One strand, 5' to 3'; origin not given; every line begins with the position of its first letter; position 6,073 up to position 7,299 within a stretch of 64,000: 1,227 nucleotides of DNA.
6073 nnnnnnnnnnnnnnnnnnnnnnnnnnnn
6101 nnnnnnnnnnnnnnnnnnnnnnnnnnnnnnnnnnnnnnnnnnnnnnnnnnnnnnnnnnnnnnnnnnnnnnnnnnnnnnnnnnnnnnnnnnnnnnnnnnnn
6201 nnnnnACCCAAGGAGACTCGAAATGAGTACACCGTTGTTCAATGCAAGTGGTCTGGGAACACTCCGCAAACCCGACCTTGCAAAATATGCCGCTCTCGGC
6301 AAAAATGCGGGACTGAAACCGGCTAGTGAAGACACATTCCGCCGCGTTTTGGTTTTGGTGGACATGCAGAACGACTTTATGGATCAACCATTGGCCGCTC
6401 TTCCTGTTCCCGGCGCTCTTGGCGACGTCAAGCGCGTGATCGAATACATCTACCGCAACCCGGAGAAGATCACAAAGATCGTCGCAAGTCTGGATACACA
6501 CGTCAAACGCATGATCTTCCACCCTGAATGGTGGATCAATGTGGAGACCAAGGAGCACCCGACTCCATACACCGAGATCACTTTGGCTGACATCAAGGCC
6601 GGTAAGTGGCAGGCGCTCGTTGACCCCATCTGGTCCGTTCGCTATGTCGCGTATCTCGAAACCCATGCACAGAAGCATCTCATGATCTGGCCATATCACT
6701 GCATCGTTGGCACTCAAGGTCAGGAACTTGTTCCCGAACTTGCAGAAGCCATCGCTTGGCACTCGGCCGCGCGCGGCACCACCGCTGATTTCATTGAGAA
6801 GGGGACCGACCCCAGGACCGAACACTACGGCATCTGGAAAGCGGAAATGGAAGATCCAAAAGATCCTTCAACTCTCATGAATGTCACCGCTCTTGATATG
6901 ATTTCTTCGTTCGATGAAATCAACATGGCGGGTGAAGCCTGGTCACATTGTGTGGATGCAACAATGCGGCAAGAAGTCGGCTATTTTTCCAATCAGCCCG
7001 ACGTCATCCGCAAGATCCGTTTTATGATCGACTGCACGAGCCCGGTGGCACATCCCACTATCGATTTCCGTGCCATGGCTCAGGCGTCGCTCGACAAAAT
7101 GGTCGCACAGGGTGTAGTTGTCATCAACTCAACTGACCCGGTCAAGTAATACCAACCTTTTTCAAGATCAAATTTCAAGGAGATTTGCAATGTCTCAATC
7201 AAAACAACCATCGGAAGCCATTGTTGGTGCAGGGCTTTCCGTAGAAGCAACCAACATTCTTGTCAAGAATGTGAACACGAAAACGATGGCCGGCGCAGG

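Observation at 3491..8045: Higher-GC TerY-P-triad-like operon (PP2C phosphatase, atypical kinase, TerY-like vWA) with an embedded isochorismatase-family hydrolase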

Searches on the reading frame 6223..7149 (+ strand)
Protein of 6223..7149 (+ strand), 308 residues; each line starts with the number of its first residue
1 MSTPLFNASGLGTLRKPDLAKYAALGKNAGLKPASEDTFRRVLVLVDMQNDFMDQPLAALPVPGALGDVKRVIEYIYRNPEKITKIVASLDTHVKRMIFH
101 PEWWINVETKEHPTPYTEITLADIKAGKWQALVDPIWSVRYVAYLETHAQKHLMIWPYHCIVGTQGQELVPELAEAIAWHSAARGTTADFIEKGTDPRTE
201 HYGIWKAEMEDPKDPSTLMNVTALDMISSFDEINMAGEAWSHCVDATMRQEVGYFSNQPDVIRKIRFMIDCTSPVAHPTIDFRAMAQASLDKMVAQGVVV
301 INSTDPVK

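Call 3: search_protein_families(library=pfam, proteins=[window:6223-7149:+], max_evalue=0.1)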
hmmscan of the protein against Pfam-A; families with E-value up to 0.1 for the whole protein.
window:6223-7149:+ (308 aa): 1 family
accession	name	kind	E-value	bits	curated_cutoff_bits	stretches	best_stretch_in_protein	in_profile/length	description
PF00857.26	Isochorismatase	-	0.0062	17.1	27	0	42-94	2-52/175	Isochorismatase domain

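Call 5: search_protein_families(library=ncbifam, proteins=[window:6223-7149:+], max_evalue=0.1)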
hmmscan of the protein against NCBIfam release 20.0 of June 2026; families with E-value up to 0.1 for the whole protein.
window:6223-7149:+ (308 aa): 1 family
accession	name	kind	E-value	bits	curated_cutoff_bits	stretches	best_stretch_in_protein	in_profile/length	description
NF008623.0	PRK11609.1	equivalog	5.6e-06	26.3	174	1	40-94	3-55/213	bifunctional nicotinamidase/pyrazinamidase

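Call 6: search_protein_families(library=padloc, proteins=[window:6223-7149:+], max_evalue=0.1)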
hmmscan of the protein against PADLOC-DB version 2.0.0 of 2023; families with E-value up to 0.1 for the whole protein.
window:6223-7149:+ (308 aa): 0 families

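Call 7: search_protein_families(library=phrogs, proteins=[window:6223-7149:+], max_evalue=0.1)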
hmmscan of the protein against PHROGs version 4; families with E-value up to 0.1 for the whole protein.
window:6223-7149:+ (308 aa): 1 family
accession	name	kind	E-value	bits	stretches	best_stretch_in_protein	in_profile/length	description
phrog_19305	-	unknown function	1.6e-08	35.7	2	150-174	64-88/199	-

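Call 9: search_solved_structures(query=window:6223-7149:+, max_evalue=1, show_alignments=2)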
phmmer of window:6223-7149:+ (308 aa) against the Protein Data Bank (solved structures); distinct sequences matched with E-value up to 1: 4.
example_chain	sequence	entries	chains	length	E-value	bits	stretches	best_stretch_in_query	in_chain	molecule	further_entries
1ilw_A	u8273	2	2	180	6.1e-07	32.2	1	42-98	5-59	180 aa long hypothetical Pyrazinamidase/nicotinamidase | 180aa long hypothetical Pyrazinamidase/Nicotinamidase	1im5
2h0r_A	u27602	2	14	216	1.1e-05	28.1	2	154-254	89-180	Nicotinamidase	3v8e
3pl1_A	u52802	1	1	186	0.00081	21.9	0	154-189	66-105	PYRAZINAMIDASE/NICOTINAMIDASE PNCA (PZase)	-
29iv_A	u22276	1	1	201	0.073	15.5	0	42-98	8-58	nicotinamidase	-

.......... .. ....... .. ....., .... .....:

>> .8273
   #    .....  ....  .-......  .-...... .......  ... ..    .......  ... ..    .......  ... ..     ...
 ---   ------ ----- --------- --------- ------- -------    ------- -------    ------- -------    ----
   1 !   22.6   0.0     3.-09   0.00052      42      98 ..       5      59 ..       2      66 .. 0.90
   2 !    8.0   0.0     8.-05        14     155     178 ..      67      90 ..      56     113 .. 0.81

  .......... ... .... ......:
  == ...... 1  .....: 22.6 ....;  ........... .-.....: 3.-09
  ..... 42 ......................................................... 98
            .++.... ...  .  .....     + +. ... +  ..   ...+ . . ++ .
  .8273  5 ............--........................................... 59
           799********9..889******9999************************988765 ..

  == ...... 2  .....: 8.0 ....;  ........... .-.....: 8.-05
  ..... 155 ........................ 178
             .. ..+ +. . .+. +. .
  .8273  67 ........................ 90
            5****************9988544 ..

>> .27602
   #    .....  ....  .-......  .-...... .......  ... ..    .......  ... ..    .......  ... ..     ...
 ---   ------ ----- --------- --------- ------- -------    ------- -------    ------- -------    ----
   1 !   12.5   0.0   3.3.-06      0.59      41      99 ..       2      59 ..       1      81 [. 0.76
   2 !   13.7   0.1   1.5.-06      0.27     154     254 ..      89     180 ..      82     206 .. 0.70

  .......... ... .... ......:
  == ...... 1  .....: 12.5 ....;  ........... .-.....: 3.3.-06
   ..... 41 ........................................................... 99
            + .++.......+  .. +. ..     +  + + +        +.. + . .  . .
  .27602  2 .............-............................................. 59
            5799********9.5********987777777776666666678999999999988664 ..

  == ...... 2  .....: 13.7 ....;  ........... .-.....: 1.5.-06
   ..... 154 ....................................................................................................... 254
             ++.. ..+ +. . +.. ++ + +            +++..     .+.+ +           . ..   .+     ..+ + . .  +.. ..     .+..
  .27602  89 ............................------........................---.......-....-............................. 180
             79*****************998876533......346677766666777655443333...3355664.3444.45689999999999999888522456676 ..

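Call 43: find_homologous_proteins(query=window:6223-7149:+, max_evalue=0.001)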
Query window:6223-7149:+ (308 aa): 47 proteins with E <= 0.001 among 1996 candidates.
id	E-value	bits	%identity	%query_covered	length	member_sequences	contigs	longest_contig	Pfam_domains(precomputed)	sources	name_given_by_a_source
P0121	4.9e-209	711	100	100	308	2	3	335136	-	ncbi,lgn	-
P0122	1.8e-153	528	74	100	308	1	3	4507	-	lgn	-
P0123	4.8e-148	510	73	100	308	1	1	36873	-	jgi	jgi:nicotinamidase/pyrazinamidase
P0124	2.7e-147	508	70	100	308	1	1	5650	-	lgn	-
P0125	5.9e-145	500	69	100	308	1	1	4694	-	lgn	-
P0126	1.8e-144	499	71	100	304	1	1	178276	-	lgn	-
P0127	4.0e-142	491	69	100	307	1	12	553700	-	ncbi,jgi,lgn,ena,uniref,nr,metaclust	ncbi:MAG: hypothetical protein UU16_C0015G0008 [Candidatus Woesebacteria bacterium GW2011_GWA2_40_7]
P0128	6.8e-141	487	69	99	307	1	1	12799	-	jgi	jgi:nicotinamidase/pyrazinamidase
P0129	3.2e-132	459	65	100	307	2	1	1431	-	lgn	-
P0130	2.1e-129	449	67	97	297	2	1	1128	-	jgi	-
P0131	1.7e-118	413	60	100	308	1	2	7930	-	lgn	-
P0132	1.6e-109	384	58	99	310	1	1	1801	-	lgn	-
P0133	4.7e-109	382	57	100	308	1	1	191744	-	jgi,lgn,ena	-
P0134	1.7e-92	328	52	99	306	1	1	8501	-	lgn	-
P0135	6.1e-82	293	46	99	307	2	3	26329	-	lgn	-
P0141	7.8e-65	237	42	100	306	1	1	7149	-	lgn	-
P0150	2.2e-48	183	40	85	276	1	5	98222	-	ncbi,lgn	-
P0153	9.6e-43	165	35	92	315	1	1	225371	-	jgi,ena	jgi:hypothetical protein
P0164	1.7e-37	147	34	89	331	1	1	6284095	-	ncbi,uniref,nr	ncbi:hypothetical protein [Chamaesiphon minutus]|uniref:Nicotinamidase-like amidase n=1 Tax=Chamaesi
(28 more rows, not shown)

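Call 50: predict_structure(alignment_id=A2)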
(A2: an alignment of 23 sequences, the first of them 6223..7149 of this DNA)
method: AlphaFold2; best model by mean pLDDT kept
length: 308 residues; sequences in the alignment: 23
mean_pLDDT: 94.7   pTM: 0.92
mean pLDDT of the five models: 94.7, 94.5, 93.7, 93.0, 92.9
residues with pLDDT >= 90: 276; 70-90: 29; 50-70: 1; < 50: 2
segments of 3 or more residues with pLDDT < 50: none
pLDDT, mean of each block of 10 residues (from residue 1): 72 91 97 98 98 92 95 97 98 96 98 96 98 97 93 95 95 97 97 94 95 94 96 96 95 97 98 87 94 98 93
secondary structure, 60 per line:
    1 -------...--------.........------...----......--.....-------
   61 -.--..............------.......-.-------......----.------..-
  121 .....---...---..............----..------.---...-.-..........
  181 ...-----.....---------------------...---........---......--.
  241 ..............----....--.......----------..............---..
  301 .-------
elements in order: H19-27 E41-46 H65-78 E85-91 E104-106 H121-125 E129-131 H135-148 H171-183 E189-193 H221-228 E232-237 H240-254 H259-262 E265-268 H282-295 E299-301

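Call 57: fold_search(model_id=the predicted structure, library=pdb)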
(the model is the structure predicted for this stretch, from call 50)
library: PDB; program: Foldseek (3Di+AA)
matches with E <= 10: 918; with E <= 0.001: 126
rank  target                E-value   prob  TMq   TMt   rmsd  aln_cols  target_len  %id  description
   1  2wta                  9.5e-14  1.00  0.54  0.75   4.5       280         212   19  Acinetobacter baumanii nicotinamidase pyrazinamidease (released 2009-11-10)
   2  3v8e_A                1.4e-13  1.00  0.57  0.78   5.3       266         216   19  Crystal structure of the yeast nicotinamidase Pnc1p bound to the inhibitor nicotinaldehyde (released 2012-01-25)
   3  2h0r_A                7.8e-13  1.00  0.56  0.78   5.2       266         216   21  Structure of the Yeast Nicotinamidase Pnc1p (released 2007-03-27)
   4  2wt9_A                1.3e-12  1.00  0.54  0.77   4.3       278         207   18  Acinetobacter baumanii nicotinamidase pyrazinamidease (released 2009-11-10)
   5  2wt9_B                1.3e-12  1.00  0.54  0.76   4.3       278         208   20  Acinetobacter baumanii nicotinamidase pyrazinamidease (released 2009-11-10)
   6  1ilw                  1.5e-12  1.00  0.47  0.78   4.4       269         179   20  Crystal Structure of Pyrazinamidase/Nicotinamidase of Pyrococcus horikoshii (released 2001-12-12)
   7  3r2j_A                2.6e-11  1.00  0.52  0.77   4.3       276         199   17  Crystal Structure of PnC1 from L. infantum in complex with nicotinate (released 2011-08-24)
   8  9u8m                  3.1e-11  1.00  0.52  0.50  13.7       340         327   15  Drosophila melanogaster Nicotinamidase in Complex with Inhibitor CN2 (released 2025-09-03)
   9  3r2j_C                8.6e-11  1.00  0.51  0.76   4.4       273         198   18  Crystal Structure of PnC1 from L. infantum in complex with nicotinate (released 2011-08-24)
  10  3r2j_B                1.5e-10  1.00  0.50  0.75   4.4       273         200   18  Crystal Structure of PnC1 from L. infantum in complex with nicotinate (released 2011-08-24)
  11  3pl1                  1.8e-10  1.00  0.47  0.75   5.4       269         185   19  Determination of the crystal structure of the pyrazinamidase from M.tuberculosis : a structure-function analysis for pre (released 2011-01-12)
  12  3eef_A                1.8e-08  1.00  0.44  0.74   5.3       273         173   15  Crystal structure of N-carbamoylsarcosine amidase from thermoplasma acidophilum (released 2008-09-16)
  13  5zn8_B                6.1e-08  1.00  0.47  0.75   4.3       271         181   15  Crystal structure of nicotinamidase PncA from Bacillus subtilis (released 2018-04-25)
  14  6a8l_A                7.8e-08  1.00  0.48  0.76   4.0       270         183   16  Crystal structure of nicotinamidase/ pyrazinamidase PncA from Bacillus subtilis (released 2018-08-01)
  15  3o93_A                9.4e-08  1.00  0.49  0.75   4.7       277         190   11  High resolution crystal structures of Streptococcus pneumoniae nicotinamidase with trapped intermediates provide insig (released 2011-01-12)
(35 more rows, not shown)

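Call 60: find_encoding_contigs(protein=P0164, flank=6000, max_places=1)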
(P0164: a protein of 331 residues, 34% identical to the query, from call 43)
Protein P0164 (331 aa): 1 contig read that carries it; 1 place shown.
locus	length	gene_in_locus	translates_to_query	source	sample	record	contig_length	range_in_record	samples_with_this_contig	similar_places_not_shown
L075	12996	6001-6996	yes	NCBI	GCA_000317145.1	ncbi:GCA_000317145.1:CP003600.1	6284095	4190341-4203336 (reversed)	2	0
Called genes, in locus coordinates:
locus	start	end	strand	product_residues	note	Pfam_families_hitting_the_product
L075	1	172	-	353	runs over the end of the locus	PF11960:DUF3474, PF00487:FA_desaturase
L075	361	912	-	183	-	PF09367:CpeS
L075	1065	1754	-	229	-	-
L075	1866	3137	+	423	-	PF00512:HisKA, PF02518:HATPase_c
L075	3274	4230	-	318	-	PF07466:DUF1517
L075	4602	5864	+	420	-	PF00005:ABC_tran, PF02463:SMC_N (faint), PF13304:AAA_21 (faint), PF17912:OB_MalK, PF08402:TOBE_2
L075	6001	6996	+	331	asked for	-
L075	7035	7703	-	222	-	PF05685:Uma2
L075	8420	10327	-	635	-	PF01134:GIDA, PF12831:FAD_oxidored, PF21680:GIDA_C_1st, PF13932:SAM_GIDA_C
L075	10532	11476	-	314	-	PF00561:Abhydrolase_1 (weak), PF12146:Hydrolase_4, PF12697:Abhydrolase_6, PF00326:Peptidase_S9 (weak)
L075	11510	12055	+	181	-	PF22785:Tc-R-P, PF00782:DSPc, PF22784:PTP-SAK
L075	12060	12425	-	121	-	-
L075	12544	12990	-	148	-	PF13279:4HBT_2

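Call 61: find_encoding_contigs(protein=P0150, flank=6000, max_places=1)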
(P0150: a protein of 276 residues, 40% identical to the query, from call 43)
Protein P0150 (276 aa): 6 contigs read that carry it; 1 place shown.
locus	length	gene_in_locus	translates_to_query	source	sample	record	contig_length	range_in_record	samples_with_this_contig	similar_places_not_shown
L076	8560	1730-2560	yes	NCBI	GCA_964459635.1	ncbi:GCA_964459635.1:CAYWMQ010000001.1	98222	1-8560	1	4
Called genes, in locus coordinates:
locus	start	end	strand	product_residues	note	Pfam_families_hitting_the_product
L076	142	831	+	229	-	PF00293:NUDIX, PF19368:WHD_AraR, PF21906:WHD_NrtR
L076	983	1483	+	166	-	-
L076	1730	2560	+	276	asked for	-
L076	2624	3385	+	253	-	-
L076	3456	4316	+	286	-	PF13672:PP2C_2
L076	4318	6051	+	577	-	-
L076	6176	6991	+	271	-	PF13489:Methyltransf_23, PF05175:MTS (weak), PF13847:Methyltransf_31, PF02390:Methyltransf_4, PF08241:Methyltransf_11, PF08242:Methyltransf_12, PF13649:Methyltransf_25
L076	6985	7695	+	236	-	PF00857:Isochorismatase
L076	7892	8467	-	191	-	PF20803:PaaX_M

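Call 62: find_encoding_contigs(protein=P0153, flank=6000, max_places=1)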
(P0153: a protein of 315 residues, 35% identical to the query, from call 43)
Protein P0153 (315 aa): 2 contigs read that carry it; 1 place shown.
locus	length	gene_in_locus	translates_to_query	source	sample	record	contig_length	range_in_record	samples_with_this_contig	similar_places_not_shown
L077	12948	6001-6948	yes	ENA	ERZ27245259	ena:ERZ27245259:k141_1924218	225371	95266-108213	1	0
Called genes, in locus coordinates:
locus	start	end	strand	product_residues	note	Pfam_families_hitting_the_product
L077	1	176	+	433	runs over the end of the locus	PF08245:Mur_ligase_M, PF02875:Mur_ligase_C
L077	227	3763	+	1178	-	PF00133:tRNA-synt_1, PF09334:tRNA-synt_1g, PF00293:NUDIX, PF13603:tRNA-synt_1_2, PF00293:NUDIX, PF00133:tRNA-synt_1, PF09334:tRNA-synt_1g (weak), PF08264:Anticodon_1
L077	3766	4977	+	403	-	PF00128:Alpha-amylase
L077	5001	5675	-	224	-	PF00293:NUDIX, PF19368:WHD_AraR, PF21906:WHD_NrtR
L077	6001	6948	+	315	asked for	-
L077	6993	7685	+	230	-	PF00092:VWA (faint)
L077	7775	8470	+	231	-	PF13672:PP2C_2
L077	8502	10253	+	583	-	PF00069:Pkinase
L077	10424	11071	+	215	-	-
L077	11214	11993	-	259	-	PF02540:NAD_synthase, PF03054:tRNA_Me_trans (faint)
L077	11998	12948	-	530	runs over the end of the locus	PF04095:NAPRTase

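Call 96: search_protein_representatives(alignment_id=A2)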
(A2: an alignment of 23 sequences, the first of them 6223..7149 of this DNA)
Query: 23 sequences, 306 profile positions. Proteins with E-value up to 0.001 (for the whole library): 5747; up to 1e-10: 2754; up to 1e-30: 1466. The best 150 are listed.
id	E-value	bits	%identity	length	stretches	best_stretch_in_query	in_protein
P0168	1.1e-155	533.7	-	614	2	24-302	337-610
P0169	3.0e-120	417.5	-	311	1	2-305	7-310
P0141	4.4e-112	390.6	-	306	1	2-305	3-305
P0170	7.4e-111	386.6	-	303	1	1-305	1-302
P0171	9.0e-111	386.3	-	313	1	2-304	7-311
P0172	7.2e-108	376.8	-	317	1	2-305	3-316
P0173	1.1e-104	366.3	-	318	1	16-305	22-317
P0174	2.7e-104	365.1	-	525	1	4-304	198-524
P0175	1.2e-101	356.3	-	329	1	2-305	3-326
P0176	4.4e-101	354.5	-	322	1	2-305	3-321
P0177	1.6e-100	352.7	-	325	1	2-304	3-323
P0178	4.1e-100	351.3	-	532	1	2-303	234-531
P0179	6.7e-100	350.6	-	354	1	4-305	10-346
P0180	6.8e-99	347.3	-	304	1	3-305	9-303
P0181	1.7e-97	342.7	-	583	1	15-305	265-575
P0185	1.4e-95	336.4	-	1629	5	35-160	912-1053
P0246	1.4e-81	290.4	-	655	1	2-303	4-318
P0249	2.1e-81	289.8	-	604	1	5-305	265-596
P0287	8.5e-78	278.0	-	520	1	37-303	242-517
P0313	1.7e-76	273.7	-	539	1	20-250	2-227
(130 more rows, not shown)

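Call 98: search_protein_families(library=pfam, proteins=[P0178, P0181, P0287, P0249, P0174, P0246, P0313, P0185], max_evalue=0.01)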
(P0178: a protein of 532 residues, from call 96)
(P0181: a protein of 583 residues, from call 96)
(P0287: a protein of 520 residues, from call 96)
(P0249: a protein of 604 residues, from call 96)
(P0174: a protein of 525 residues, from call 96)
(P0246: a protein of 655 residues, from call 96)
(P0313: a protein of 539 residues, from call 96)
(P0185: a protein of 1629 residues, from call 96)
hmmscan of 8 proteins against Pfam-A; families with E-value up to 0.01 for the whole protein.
P0178 (532 aa): 0 families

P0181 (583 aa): 0 families

P0287 (520 aa): 1 family
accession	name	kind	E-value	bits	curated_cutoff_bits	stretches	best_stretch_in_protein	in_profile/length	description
PF00857.26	Isochorismatase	-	7.8e-05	23.3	27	0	248-385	3-83/175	Isochorismatase domain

P0249 (604 aa): 1 family
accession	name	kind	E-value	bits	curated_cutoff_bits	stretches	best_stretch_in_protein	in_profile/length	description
PF00857.26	Isochorismatase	-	9.5e-06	26.2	27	0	307-405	2-97/175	Isochorismatase domain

P0174 (525 aa): 0 families

P0246 (655 aa): 1 family
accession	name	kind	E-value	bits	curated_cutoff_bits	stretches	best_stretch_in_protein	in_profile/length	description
PF08240.17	ADH_N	-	2.2e-26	92.6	23.5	1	373-478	2-103/104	Alcohol dehydrogenase GroES-like domain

P0313 (539 aa): 5 families
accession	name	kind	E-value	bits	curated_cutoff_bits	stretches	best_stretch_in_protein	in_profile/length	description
PF07497.18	Rho_RNA_bind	-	4.8e-31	106.8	27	1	260-333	2-73/73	Rho termination factor, RNA-binding domain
PF00006.31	ATP-synt_ab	-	2e-16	60.7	29.5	1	365-520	2-163/213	ATP synthase alpha/beta family, nucleotide-binding domain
PF05729.18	NACHT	-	0.00019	21.8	26.7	1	389-488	12-106/167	NACHT domain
PF13481.12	AAA_25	-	0.0044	17.1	27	0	374-408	30-64/195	AAA domain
PF19568.5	Spore_III_AA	-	0.0073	15.9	27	0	378-420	145-188/306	Sporulation stage III, protein AA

P0185 (1629 aa): 5 families
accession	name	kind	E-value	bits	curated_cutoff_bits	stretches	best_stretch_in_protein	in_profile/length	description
PF12796.13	Ank_2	-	2.1e-06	28.6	27.3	0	134-219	28-86/90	Ankyrin repeats (3 copies)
PF00520.37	Ion_trans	-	8.7e-05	22.3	25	1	703-820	123-240/241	Ion transport protein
PF00023.36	Ank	-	0.00023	21.8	21.1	0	252-264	1-13/33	Ankyrin repeat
PF13606.12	Ank_3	-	0.0011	19.7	22.3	0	252-267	1-16/30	Ankyrin repeat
PF13637.12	Ank_4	-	0.003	18.3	22.7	0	246-264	23-41/50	Ankyrin repeats (many copies)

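Call 104: search_dna_similar(query=window:6223-7149:+, collection=phages, mode=protein, max_evalue=0.001, max_rows=15)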
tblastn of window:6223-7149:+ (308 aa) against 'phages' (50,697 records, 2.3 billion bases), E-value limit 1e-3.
Records with a match: 4; places in all: 4; records where one place covers at least 80% of the query: 3.
Best place of each record, by identity: <60% 4.
By first word of the organism name: uncultured 3; Bacteriophage 1.
By host as written in the record: - 4.
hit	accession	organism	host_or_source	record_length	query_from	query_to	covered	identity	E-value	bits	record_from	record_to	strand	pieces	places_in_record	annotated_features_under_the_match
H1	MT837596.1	Bacteriophage sp.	human fecal samples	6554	1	307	100%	36.5%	1e-58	207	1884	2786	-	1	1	record has no annotation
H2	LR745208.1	uncultured phage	metagenomic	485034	43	298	83%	37.6%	5e-44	166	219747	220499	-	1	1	record has no annotation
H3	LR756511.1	uncultured phage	metagenomic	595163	43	305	85%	36.5%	8e-39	150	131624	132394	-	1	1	record has no annotation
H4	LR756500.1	uncultured phage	metagenomic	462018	40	275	77%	34.0%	2e-35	140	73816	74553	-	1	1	record has no annotation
